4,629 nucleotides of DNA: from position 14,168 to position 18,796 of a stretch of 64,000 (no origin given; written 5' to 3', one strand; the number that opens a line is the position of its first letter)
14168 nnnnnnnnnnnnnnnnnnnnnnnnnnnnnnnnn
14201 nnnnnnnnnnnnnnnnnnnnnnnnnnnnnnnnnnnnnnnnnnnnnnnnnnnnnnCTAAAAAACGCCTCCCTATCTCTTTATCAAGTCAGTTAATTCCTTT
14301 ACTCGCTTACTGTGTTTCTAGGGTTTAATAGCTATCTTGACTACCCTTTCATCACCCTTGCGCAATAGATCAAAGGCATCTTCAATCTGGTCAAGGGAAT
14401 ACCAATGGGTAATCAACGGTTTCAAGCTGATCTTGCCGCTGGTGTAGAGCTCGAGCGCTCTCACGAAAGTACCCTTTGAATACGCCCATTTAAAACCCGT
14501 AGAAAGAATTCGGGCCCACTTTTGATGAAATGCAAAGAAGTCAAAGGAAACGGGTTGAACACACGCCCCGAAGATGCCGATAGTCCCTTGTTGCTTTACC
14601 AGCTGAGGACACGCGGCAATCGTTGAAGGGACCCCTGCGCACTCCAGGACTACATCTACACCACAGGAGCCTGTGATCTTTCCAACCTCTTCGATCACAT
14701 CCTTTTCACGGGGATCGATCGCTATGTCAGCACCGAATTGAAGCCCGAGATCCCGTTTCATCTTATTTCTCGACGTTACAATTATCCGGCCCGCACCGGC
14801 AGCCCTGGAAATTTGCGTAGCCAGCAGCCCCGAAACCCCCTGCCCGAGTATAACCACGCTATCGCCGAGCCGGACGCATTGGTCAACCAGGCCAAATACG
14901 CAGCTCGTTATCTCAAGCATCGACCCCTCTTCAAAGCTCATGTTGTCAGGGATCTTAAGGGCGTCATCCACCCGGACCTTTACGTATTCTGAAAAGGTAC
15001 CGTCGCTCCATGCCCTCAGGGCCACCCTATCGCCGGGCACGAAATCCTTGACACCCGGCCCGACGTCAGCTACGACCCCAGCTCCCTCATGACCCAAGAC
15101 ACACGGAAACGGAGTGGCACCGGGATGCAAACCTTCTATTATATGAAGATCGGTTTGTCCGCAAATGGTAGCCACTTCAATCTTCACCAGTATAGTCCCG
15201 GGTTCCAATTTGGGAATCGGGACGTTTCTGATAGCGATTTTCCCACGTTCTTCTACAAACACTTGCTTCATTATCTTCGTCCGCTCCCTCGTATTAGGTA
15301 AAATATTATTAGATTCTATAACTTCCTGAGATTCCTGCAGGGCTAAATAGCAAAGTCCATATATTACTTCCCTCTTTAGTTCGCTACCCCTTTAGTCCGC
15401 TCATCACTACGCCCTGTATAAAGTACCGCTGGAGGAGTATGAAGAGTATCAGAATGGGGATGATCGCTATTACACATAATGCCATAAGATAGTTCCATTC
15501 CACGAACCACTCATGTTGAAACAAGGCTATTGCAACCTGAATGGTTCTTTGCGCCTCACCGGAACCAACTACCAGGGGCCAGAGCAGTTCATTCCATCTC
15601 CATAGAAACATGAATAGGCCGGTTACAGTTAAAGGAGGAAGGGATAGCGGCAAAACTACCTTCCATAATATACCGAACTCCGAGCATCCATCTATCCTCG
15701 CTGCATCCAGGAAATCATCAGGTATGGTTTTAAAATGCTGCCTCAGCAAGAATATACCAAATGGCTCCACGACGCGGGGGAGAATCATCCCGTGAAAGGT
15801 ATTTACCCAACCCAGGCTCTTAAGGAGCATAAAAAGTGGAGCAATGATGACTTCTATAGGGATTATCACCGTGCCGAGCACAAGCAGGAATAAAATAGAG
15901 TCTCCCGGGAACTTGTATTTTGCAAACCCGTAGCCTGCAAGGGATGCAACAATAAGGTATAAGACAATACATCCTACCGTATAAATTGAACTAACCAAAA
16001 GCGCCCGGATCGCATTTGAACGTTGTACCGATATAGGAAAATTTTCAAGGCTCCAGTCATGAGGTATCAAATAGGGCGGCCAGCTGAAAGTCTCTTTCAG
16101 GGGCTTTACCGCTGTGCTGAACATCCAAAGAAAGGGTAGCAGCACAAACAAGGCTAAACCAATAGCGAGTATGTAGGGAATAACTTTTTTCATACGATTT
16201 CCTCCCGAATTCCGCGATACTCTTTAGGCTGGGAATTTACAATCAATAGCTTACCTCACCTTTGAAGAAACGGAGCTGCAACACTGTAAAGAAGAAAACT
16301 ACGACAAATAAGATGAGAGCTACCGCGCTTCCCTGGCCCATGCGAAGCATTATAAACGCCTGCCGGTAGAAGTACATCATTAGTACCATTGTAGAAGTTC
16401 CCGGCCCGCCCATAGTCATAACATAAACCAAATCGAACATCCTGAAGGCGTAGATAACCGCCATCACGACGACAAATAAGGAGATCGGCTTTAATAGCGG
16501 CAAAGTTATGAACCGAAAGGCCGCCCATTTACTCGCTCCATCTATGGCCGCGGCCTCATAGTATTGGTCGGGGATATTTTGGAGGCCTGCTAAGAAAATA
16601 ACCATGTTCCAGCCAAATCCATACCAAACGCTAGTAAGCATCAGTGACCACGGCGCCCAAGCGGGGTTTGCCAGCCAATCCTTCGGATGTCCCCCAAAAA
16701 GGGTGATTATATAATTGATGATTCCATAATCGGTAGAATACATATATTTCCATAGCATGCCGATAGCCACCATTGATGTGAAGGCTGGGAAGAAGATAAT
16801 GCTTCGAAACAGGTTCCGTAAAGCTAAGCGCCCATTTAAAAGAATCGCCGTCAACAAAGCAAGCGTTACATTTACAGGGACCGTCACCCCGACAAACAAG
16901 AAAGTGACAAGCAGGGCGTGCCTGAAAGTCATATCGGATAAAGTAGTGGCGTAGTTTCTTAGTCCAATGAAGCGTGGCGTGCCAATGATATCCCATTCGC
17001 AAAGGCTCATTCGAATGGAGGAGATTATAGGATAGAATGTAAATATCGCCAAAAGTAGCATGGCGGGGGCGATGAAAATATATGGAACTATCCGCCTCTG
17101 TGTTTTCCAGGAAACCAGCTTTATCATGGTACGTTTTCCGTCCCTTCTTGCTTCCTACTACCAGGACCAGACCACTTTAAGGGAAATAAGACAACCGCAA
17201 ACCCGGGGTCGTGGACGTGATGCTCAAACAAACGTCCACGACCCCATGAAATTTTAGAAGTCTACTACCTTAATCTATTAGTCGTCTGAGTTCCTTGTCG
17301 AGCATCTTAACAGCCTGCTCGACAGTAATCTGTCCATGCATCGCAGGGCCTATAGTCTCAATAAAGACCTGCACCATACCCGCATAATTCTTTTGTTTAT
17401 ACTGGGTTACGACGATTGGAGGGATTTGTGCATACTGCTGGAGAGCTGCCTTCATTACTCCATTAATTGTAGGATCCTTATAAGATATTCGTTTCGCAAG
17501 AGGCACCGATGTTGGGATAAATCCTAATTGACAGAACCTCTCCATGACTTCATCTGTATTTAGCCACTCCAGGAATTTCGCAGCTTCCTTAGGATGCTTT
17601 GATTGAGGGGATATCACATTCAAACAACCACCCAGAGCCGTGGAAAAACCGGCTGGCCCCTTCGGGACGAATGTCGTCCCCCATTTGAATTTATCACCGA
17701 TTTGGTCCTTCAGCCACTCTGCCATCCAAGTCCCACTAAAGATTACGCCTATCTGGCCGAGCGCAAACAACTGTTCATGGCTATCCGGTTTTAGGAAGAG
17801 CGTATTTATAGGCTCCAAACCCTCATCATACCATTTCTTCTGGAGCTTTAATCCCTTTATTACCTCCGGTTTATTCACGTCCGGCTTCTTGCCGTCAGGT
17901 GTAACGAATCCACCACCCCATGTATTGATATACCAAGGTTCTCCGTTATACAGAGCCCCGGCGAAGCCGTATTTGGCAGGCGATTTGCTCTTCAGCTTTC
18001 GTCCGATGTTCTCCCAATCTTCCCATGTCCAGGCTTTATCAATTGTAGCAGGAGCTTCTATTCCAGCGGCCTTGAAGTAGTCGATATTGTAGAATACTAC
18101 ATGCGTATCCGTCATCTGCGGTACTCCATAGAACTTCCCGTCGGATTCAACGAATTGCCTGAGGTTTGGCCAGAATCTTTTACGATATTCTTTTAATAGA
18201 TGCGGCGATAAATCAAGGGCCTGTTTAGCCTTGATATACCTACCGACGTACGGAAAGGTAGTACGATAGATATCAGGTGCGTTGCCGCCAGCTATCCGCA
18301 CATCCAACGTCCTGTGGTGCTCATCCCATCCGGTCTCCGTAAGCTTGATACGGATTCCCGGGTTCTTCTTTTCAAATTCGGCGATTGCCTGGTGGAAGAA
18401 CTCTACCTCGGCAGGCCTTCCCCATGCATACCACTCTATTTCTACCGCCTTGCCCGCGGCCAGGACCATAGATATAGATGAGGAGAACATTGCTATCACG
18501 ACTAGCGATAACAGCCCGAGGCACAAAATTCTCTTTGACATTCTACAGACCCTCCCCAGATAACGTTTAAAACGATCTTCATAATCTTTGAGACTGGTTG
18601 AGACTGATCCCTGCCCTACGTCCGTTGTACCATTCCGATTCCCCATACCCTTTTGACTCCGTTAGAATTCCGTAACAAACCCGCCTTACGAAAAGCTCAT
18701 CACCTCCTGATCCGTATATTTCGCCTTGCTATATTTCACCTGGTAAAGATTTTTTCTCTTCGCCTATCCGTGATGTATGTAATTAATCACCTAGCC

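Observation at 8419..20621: A 12-kb locus with paired Gfo/Idh/MocA oxidoreductase and xylose-isomerase-like TIM-barrel genes plus DeoC, suggesting an uncharacterised glycoside/polyol pathway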

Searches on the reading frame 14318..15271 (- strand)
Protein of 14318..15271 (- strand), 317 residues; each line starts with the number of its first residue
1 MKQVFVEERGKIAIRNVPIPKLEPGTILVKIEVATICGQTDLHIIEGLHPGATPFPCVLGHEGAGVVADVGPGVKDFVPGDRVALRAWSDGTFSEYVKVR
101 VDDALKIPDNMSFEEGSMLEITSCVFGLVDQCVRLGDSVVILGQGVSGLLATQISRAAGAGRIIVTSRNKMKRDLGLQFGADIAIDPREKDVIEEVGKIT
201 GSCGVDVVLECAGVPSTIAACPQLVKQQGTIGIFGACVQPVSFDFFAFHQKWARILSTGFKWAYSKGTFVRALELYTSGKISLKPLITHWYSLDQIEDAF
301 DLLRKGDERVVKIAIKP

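Call 4: search_protein_families(library=pfam, proteins=[window:14318-15271:-])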
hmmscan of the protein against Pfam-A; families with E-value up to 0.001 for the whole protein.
window:14318-15271:- (317 aa): 4 families
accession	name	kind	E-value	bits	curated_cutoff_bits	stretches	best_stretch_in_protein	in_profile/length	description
PF00107.32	ADH_zinc_N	-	1.2e-24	87.1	31.8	1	148-258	3-112/129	Zinc-binding dehydrogenase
PF08240.17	ADH_N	-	5.6e-17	62.3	23.5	1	24-109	2-104/104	Alcohol dehydrogenase GroES-like domain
PF13602.12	ADH_zinc_N_2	-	1e-10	43.1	27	1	179-307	1-127/134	Zinc-binding dehydrogenase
PF16912.11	Glu_dehyd_C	-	3e-06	27.3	34.9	1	137-301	32-199/211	Glucose dehydrogenase C-terminus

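Call 6: search_protein_families(library=ncbifam, proteins=[window:14318-15271:-], max_evalue=0.00001)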
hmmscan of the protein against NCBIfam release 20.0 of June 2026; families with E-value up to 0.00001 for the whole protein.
window:14318-15271:- (317 aa): 24 families
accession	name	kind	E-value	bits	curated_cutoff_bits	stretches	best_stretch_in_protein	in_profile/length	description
TIGR00692.1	tdh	equivalog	3.8e-50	170.8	458.35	2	90-308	116-333/340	L-threonine 3-dehydrogenase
NF003808.0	PRK05396.1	equivalog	3.5e-44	151.1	380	2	89-308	117-333/341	L-threonine 3-dehydrogenase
NF041097.1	keto_inos_dh_IolM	equivalog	2.1e-42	145.2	450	2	90-308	150-382/389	scyllo-inosose 3-dehydrogenase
TIGR03989.1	Rxyl_3153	subfamily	6.4e-36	124.4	440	2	91-307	139-362/370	NDMA-dependent alcohol dehydrogenase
TIGR03451.1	mycoS_dep_FDH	equivalog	3.8e-32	111.5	512.9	2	132-307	173-350/358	S-(hydroxymethyl)mycothiol dehydrogenase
TIGR02824.1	quinone_pig3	subfamily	1e-30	106.9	296.8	1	1-308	1-317/325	putative NAD(P)H quinone oxidoreductase, PIG3 family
NF041172.1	AcrlCoa_red_Thmprot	equivalog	2.5e-30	105.5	500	2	90-317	115-334/334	acryloyl-CoA reductase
NF007642.0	PRK10309.1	equivalog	4e-30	105.2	550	2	89-299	113-329/347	galactitol-1-phosphate 5-dehydrogenase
TIGR02818.1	adh_III_F_hyde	equivalog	1.2e-28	100.2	543.95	2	91-307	138-360/368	S-(hydroxymethyl)glutathione dehydrogenase/class III alcohol dehydrogenase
NF007489.0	PRK10083.1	equivalog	2.1e-28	99.3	376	2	87-314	111-334/339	Zn-dependent oxidoreductase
NF010344.0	PRK13771.1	subfamily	5.9e-28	97.8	349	2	90-316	115-332/334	putative alcohol dehydrogenase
TIGR03366.1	HpnZ_proposed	hypoth_equivalog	4.3e-25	88.6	328.1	2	91-237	108-255/315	putative phosphonate catabolism associated alcohol dehydrogenase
TIGR01202.1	bchC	equivalog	3.9e-22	78.8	291.25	1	4-300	5-293/308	chlorophyll synthesis pathway protein BchC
NF006940.0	PRK09422.1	equivalog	4.2e-22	78.6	344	2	1-88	1-84/338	alcohol dehydrogenase AdhP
NF008024.0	PRK10754.1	subfamily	1.9e-21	76.5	348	1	21-242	23-246/327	NADPH:quinone reductase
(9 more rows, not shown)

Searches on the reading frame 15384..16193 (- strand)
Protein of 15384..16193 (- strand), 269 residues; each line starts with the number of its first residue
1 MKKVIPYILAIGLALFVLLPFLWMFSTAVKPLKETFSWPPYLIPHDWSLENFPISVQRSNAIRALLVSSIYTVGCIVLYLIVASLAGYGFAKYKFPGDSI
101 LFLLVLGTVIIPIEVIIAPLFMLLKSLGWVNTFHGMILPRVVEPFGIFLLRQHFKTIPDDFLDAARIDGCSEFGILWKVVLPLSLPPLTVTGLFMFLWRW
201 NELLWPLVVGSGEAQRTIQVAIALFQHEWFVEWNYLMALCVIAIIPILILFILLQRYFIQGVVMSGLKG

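Call 4: search_protein_families(library=pfam, proteins=[window:15384-16193:-])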
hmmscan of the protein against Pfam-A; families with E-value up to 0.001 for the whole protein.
window:15384-16193:- (269 aa): 1 family
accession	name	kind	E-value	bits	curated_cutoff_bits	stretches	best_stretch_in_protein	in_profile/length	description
PF00528.27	BPD_transp_1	-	4.7e-20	72.5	26.4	1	85-262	3-182/184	Binding-protein-dependent transport system inner membrane component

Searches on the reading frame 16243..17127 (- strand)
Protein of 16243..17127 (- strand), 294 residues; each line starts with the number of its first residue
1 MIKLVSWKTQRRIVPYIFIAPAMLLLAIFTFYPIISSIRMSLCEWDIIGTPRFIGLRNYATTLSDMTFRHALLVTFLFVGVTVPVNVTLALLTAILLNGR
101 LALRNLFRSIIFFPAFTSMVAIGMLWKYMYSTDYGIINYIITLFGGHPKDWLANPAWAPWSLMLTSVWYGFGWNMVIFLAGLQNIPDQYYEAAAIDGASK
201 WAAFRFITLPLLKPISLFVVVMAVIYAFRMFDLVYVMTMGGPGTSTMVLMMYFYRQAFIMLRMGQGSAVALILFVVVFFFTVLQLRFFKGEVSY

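Call 4: search_protein_families(library=pfam, proteins=[window:16243-17127:-])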
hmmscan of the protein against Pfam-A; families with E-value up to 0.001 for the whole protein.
window:16243-17127:- (294 aa): 1 family
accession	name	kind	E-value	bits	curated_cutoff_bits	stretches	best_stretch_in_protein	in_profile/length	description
PF00528.27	BPD_transp_1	-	1.3e-17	64.6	26.4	1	87-284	2-175/184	Binding-protein-dependent transport system inner membrane component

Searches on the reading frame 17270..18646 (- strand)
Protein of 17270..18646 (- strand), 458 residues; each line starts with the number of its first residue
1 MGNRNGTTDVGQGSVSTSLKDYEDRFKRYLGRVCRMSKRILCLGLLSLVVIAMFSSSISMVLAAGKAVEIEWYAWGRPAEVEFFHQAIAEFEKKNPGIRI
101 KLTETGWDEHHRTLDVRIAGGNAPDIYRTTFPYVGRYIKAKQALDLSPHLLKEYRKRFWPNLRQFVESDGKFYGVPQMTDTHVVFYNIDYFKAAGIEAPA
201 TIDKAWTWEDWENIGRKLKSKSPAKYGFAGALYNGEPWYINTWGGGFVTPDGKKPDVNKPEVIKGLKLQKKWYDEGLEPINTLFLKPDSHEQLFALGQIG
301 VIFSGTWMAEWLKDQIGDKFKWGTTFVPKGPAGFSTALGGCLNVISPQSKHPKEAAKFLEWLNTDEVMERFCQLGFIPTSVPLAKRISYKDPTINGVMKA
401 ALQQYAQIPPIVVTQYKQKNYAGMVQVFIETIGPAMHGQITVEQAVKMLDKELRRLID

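Call 4: search_protein_families(library=pfam, proteins=[window:17270-18646:-])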
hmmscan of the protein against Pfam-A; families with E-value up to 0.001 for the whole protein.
window:17270-18646:- (458 aa): 2 families
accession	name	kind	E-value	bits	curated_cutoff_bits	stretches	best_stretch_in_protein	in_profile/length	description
PF01547.30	SBP_bac_1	-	1.4e-36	127.5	26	1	81-368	5-306/307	Bacterial extracellular solute-binding protein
PF13416.11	SBP_bac_8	-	2.5e-33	116.5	27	1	86-380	1-262/279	Bacterial extracellular solute-binding protein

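Call 6: search_protein_families(library=ncbifam, proteins=[window:17270-18646:-], max_evalue=0.00001)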
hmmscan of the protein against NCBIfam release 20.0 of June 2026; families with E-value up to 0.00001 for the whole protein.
window:17270-18646:- (458 aa): 4 families
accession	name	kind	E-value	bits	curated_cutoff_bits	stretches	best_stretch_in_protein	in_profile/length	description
NF053763.1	ABCarbgalBndGanS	equivalog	3.5e-11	42.5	700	1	75-410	44-374/420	galactooligosaccharide ABC transporter substrate-binding protein GanS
TIGR03850.1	bind_CPR_0540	equivalog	6.6e-11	41.5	299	0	303-449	283-428/437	carbohydrate ABC transporter substrate-binding protein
TIGR03851.1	chitin_NgcE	equivalog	6.1e-07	28.7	399.65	0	85-231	57-206/450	N-acetylglucosamine/diacetylchitobiose ABC transporter substrate-binding protein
NF008211.0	PRK10974.1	equivalog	6.5e-06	25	411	0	156-411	120-384/439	sn-glycerol-3-phosphate ABC transporter substrate-binding protein UgpB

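Call 40: search_solved_structures(query=window:17270-18646:-, max_evalue=0.00001)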
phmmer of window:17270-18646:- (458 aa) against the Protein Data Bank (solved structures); distinct sequences matched with E-value up to 0.00001: 82 (the best 60 are shown).
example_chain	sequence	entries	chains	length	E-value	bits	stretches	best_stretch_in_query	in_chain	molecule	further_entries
5f7v_A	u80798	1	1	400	5e-28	101.2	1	64-423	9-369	Lmo0181 protein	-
4qrz_A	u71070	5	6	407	6.2e-26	94.3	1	74-447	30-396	ABC-TYPE SUGAR TRANSPORTER | ABC transporter, substrate binding protein (Sugar)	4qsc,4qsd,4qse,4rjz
8art_A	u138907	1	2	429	1.2e-21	80.2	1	63-381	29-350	Putative secreted maltose-binding protein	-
9xf5_A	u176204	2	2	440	6.6e-21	77.7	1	69-386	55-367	ABC transporter substrate-binding protein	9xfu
5ysb_A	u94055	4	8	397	9.3e-21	77.2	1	75-368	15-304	Lin1841 protein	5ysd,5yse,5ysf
5z6b_A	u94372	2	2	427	1.5e-20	76.6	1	41-252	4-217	Putative ABC transporter substrate-binding protein YesO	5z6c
6rjy_A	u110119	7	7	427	1.3e-19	73.5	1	65-458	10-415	Arabino-oligosaccharids-binding protein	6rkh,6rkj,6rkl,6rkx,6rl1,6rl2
2heu_A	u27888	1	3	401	2.8e-19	72.4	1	69-396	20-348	Sugar ABC transporter, sugar-binding protein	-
2hfb_A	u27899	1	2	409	3e-19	72.2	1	68-396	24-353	Sugar ABC transporter, sugar-binding protein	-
6pql_A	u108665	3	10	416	3e-19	72.2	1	68-396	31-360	ABC transporter sugar-binding protein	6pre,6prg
2hq0_A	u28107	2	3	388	3.5e-19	72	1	81-396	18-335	Sugar ABC transporter, sugar-binding protein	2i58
7x0i_A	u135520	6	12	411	9e-19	70.7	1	87-401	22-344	CbpB | CpbB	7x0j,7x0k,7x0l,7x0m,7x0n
5k2x_A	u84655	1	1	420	8.1e-18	67.5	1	71-368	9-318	Sugar ABC transporter permease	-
5k2y_A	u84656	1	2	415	1.5e-17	66.7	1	75-368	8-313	Probable periplasmic sugar-binding lipoprotein UspC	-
4r9f_A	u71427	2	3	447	4.5e-17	65.1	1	67-370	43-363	MBP1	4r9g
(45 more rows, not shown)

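Call 56: find_related_loci(query=window:17270-18646:-, collection=metagenome_contigs, flank=10000)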
Query window:17270-18646:- (458 aa) in metagenome_contigs; peptide patterns used: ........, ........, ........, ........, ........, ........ (x = any residue, [..] = any of these).
47 stretches matched a pattern; 1 encode a relative of the query (tblastn E <= 1e-3); 1 distinct loci.
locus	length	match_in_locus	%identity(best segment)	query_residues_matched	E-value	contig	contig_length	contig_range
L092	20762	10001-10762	22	138-383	8e-10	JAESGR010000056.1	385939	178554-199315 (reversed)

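Call 57: find_homologous_proteins(query=window:17270-18646:-, max_evalue=1e-30)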
Query window:17270-18646:- (458 aa): 11 proteins with E <= 1e-30 among 6160 candidates.
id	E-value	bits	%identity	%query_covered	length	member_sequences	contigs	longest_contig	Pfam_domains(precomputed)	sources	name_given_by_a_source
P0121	1.8e-293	991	100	92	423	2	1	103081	PF13416.12,PF01547.31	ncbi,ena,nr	ncbi:MAG TPA: sugar ABC transporter substrate-binding protein [Firmicutes bacterium]|nr:sugar ABC tr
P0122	1.8e-162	559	56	90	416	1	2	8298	PF13416.12,PF01547.31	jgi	jgi:multiple sugar transport system substrate-binding protein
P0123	3.5e-158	545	55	92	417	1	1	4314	PF13416.12,PF01547.31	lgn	-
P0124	7.9e-135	468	52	86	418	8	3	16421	PF13416.12,PF01547.31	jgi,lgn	jgi:multiple sugar transport system substrate-binding protein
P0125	2.8e-133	463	51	85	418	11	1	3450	PF13416.12,PF01547.31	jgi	jgi:multiple sugar transport system substrate-binding protein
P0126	2.3e-132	460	49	89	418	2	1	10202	PF13416.12,PF01547.31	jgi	jgi:multiple sugar transport system substrate-binding protein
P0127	6.1e-128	446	48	92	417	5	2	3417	PF13416.12,PF01547.31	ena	-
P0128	4.5e-118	413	44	92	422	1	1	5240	PF13416.12,PF01547.31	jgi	jgi:ABC-type glycerol-3-phosphate transport system substrate-binding protein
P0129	1.1e-115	405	43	92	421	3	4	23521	PF01547.31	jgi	-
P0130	4.2e-113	397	44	85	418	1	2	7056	PF13416.12,PF01547.31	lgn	-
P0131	9.5e-108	379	41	88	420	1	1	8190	PF13416.12,PF01547.31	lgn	-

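Call 58: find_encoding_contigs(protein=P0124, flank=10000, max_places=1)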
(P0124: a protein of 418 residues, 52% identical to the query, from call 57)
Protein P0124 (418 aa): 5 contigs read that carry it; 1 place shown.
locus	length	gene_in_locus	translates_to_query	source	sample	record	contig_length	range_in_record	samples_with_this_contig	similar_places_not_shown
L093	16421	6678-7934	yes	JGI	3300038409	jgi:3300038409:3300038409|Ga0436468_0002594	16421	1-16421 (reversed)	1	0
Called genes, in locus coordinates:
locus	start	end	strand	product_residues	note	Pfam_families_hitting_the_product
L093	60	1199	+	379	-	-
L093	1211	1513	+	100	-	-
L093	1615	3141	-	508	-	PF00070:Pyr_redox (faint), PF00890:FAD_binding_2 (weak), PF01266:DAO, PF01593:Amino_oxidase, PF03486:HI0933_like (weak), PF07992:Pyr_redox_2 (weak), PF12831:FAD_oxidored (faint), PF13450:NAD_binding_8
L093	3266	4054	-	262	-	PF00528:BPD_transp_1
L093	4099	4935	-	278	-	PF00528:BPD_transp_1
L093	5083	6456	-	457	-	PF01547:SBP_bac_1, PF13416:SBP_bac_8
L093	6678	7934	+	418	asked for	PF01547:SBP_bac_1, PF13416:SBP_bac_8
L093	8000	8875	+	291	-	PF00528:BPD_transp_1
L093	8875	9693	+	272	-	PF00528:BPD_transp_1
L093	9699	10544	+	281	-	PF00795:CN_hydrolase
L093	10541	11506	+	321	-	PF00753:Lactamase_B, PF19583:ODP (faint)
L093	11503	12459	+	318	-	-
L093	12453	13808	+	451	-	PF00232:Glyco_hydro_1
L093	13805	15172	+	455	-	PF02056:Glyco_hydro_4, PF11975:Glyco_hydro_4C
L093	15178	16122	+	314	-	PF01381:HTH_3 (weak), PF08281:Sigma70_r4_2 (weak), PF13384:HTH_23 (faint), PF13545:HTH_Crp_2 (faint), PF13412:HTH_24 (weak), PF04198:Sugar-bind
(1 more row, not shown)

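Call 59: find_encoding_contigs(protein=P0129, flank=10000, max_places=1)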
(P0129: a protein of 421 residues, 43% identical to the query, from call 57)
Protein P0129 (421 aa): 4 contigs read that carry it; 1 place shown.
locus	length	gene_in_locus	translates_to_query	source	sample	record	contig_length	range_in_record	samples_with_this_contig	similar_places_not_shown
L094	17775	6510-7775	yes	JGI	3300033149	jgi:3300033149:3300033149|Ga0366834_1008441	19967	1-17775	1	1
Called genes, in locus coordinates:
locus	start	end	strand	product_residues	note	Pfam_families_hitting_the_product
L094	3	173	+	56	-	?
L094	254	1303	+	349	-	PF01380:SIS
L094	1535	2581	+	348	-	PF01869:BcrAD_BadFG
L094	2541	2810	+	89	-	PF02597:ThiS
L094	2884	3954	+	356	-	PF01208:URO-D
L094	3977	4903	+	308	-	PF00294:PfkB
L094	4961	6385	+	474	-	PF02056:Glyco_hydro_4, PF11975:Glyco_hydro_4C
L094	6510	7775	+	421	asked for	PF01547:SBP_bac_1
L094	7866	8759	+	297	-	PF00528:BPD_transp_1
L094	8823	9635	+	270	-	PF00528:BPD_transp_1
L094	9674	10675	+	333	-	-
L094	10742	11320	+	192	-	PF01613:Flavin_Reduct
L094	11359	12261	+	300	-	PF04909:Amidohydro_2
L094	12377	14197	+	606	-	PF02730:AFOR_N, PF01314:AFOR_C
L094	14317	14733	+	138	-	PF13237:Fer4_10 (weak), PF14697:Fer4_21, PF13247:Fer4_11, PF12838:Fer4_7, PF13187:Fer4_9 (weak), PF25160:LdpA_Fe-S-bd, PF00037:Fer4, PF12797:Fer4_2 (weak), +6 more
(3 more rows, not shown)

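Call 60: find_encoding_contigs(protein=P0122, flank=10000, max_places=1)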
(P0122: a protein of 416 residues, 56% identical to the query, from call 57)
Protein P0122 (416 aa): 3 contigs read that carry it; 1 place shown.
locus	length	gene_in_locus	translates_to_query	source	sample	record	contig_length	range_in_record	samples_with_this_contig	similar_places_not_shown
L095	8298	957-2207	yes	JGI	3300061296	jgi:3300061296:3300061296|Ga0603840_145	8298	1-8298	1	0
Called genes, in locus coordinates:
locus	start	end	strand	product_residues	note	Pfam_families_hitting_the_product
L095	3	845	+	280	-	?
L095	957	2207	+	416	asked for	PF01547:SBP_bac_1, PF13416:SBP_bac_8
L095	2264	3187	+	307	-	PF00528:BPD_transp_1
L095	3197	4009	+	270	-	PF00528:BPD_transp_1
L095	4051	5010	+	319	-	PF08240:ADH_N, PF16912:Glu_dehyd_C, PF00107:ADH_zinc_N, PF13602:ADH_zinc_N_2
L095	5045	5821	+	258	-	PF00106:adh_short, PF01073:3Beta_HSD (faint), PF08659:KR, PF23441:SDR (weak), PF13561:adh_short_C2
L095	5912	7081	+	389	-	PF00465:Fe-ADH, PF13685:Fe-ADH_2, PF25137:ADH_Fe_C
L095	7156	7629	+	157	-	-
